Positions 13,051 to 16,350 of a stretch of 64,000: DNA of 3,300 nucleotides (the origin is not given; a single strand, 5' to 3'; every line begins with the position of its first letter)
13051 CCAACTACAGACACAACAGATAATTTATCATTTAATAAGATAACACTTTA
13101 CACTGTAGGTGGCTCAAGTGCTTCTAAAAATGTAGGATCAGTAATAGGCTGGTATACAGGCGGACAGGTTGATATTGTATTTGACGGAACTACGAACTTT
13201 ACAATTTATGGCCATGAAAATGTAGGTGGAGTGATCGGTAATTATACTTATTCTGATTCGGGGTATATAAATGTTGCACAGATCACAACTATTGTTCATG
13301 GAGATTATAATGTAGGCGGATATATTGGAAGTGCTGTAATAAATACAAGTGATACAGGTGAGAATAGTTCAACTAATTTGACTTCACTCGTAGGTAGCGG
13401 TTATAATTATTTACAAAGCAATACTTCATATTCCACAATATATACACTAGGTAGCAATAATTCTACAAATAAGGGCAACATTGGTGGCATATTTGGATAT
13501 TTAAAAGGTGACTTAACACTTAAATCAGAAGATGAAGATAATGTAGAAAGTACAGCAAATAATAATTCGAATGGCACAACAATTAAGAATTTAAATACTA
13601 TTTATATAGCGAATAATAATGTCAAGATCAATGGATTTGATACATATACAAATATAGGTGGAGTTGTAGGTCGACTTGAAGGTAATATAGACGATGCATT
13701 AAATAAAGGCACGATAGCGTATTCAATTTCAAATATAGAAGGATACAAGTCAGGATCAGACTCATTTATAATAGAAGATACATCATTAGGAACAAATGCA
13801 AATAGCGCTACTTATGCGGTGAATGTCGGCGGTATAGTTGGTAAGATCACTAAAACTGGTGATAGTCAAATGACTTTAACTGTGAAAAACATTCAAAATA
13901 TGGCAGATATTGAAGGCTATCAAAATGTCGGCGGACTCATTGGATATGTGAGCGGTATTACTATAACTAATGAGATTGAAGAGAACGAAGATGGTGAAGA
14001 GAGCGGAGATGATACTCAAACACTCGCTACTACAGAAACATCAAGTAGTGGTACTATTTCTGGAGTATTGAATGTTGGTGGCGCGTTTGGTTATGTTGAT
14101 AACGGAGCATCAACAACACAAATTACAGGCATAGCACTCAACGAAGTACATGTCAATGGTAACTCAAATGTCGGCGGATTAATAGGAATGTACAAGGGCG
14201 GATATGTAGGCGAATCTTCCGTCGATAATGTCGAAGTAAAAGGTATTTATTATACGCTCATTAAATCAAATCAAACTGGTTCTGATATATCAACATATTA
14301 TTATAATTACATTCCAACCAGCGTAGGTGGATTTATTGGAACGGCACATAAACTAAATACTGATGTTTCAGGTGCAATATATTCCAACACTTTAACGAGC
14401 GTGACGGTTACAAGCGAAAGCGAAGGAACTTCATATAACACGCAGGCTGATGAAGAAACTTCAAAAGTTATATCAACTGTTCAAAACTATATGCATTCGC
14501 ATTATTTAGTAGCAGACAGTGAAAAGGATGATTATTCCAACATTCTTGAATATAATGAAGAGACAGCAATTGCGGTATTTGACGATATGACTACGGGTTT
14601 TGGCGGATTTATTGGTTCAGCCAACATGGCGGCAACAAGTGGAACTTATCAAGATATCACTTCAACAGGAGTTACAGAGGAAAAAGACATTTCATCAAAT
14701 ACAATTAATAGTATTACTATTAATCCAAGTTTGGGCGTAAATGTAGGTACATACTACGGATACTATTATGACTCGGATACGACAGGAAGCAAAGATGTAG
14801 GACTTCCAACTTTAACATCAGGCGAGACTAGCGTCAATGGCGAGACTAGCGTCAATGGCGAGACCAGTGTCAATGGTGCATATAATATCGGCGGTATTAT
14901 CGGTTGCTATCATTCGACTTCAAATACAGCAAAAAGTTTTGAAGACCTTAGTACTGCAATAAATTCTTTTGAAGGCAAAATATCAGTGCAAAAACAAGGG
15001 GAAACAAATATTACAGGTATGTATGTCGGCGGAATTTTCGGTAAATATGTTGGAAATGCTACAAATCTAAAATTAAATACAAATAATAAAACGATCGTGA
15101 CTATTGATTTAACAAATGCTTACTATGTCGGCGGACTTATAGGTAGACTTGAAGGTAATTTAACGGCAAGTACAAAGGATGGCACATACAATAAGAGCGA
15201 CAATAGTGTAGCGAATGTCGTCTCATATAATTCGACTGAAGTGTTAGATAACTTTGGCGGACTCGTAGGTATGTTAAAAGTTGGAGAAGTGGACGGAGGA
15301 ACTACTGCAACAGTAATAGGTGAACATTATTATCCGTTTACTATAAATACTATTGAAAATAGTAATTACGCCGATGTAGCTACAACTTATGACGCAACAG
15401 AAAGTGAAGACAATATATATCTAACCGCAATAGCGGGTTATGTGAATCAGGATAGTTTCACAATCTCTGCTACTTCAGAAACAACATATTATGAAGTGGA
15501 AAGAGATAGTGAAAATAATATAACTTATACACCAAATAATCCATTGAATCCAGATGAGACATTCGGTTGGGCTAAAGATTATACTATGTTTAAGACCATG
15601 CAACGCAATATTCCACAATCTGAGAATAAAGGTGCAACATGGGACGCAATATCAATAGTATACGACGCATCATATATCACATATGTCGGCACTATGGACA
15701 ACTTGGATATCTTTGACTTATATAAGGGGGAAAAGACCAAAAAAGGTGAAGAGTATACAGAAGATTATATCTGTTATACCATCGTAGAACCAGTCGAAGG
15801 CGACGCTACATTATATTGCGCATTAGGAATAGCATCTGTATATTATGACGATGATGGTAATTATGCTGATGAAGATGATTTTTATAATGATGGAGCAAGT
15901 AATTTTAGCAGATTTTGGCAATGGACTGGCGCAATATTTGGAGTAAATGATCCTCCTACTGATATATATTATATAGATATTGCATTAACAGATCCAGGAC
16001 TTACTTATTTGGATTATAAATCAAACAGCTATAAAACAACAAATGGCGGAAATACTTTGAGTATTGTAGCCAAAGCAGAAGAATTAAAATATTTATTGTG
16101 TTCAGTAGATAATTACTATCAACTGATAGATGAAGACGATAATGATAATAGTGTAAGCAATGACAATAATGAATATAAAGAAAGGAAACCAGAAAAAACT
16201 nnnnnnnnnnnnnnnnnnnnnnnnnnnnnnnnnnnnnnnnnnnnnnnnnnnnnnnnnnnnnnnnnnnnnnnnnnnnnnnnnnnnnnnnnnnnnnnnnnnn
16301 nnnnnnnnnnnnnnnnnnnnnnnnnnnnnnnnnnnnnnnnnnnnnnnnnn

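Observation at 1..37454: Locus-level: three architecture-related GLUG proteins plus an orphan lipoprotein occupy about half the window, with no classical Gram-positive anchors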

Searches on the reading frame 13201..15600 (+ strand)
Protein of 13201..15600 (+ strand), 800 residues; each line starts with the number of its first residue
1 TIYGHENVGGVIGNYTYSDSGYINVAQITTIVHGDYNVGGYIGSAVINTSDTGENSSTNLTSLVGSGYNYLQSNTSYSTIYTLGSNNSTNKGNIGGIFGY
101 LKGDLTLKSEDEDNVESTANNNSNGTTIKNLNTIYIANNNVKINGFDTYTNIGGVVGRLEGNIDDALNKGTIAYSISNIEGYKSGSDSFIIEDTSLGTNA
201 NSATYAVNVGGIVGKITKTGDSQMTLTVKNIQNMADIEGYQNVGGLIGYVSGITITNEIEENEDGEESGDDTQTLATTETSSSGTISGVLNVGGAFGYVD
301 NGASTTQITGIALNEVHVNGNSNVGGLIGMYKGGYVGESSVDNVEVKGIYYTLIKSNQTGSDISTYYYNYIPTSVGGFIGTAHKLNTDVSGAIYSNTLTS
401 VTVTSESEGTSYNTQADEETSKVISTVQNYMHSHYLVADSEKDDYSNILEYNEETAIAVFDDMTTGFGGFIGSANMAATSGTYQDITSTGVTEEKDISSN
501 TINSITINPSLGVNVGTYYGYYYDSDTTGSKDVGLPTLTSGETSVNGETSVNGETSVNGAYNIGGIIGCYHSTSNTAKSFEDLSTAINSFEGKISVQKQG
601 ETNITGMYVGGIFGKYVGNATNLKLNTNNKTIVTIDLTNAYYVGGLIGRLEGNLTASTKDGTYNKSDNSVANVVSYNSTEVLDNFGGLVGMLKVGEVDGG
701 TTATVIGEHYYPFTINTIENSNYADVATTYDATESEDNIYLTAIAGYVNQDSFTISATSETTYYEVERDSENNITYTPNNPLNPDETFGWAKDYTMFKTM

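Call 7: search_protein_families(library=pfam, proteins=[window:13201-15600:+], max_evalue=1)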
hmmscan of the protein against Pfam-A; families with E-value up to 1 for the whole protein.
window:13201-15600:+ (800 aa): 1 family
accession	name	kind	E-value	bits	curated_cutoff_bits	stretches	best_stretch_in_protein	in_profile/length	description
PF02829.19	3H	-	0.026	15.2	25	1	391-443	31-83/97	3H domain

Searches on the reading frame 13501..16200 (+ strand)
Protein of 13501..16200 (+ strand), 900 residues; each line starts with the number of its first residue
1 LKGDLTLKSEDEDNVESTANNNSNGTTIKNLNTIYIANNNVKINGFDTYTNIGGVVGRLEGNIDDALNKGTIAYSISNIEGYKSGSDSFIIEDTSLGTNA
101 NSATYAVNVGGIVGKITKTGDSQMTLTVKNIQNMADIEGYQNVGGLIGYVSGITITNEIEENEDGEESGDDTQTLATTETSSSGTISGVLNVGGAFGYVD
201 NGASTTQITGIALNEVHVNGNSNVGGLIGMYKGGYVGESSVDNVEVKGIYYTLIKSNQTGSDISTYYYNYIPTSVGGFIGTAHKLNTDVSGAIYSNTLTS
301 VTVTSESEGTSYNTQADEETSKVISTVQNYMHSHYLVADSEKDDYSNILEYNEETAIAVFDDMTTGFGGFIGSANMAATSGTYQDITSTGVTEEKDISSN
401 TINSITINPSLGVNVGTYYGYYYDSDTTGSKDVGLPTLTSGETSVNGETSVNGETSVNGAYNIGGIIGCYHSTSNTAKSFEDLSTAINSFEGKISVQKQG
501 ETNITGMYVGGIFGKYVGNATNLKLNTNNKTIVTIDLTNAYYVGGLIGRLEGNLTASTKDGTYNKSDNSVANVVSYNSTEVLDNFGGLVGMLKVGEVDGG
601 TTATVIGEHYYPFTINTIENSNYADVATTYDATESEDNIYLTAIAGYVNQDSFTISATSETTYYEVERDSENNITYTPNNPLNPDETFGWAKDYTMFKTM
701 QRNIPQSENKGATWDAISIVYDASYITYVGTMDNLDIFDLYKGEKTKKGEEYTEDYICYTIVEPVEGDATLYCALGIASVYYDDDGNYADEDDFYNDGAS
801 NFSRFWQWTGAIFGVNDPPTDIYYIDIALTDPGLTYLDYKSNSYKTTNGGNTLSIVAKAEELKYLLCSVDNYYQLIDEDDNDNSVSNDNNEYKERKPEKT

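Call 87: search_protein_families(library=pfam, proteins=[window:13501-16200:+], max_evalue=0.1)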
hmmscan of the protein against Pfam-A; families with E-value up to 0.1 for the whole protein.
window:13501-16200:+ (900 aa): 1 family
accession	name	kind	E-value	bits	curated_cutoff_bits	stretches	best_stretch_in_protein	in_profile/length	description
PF02829.19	3H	-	0.022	15.4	25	0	291-343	31-83/97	3H domain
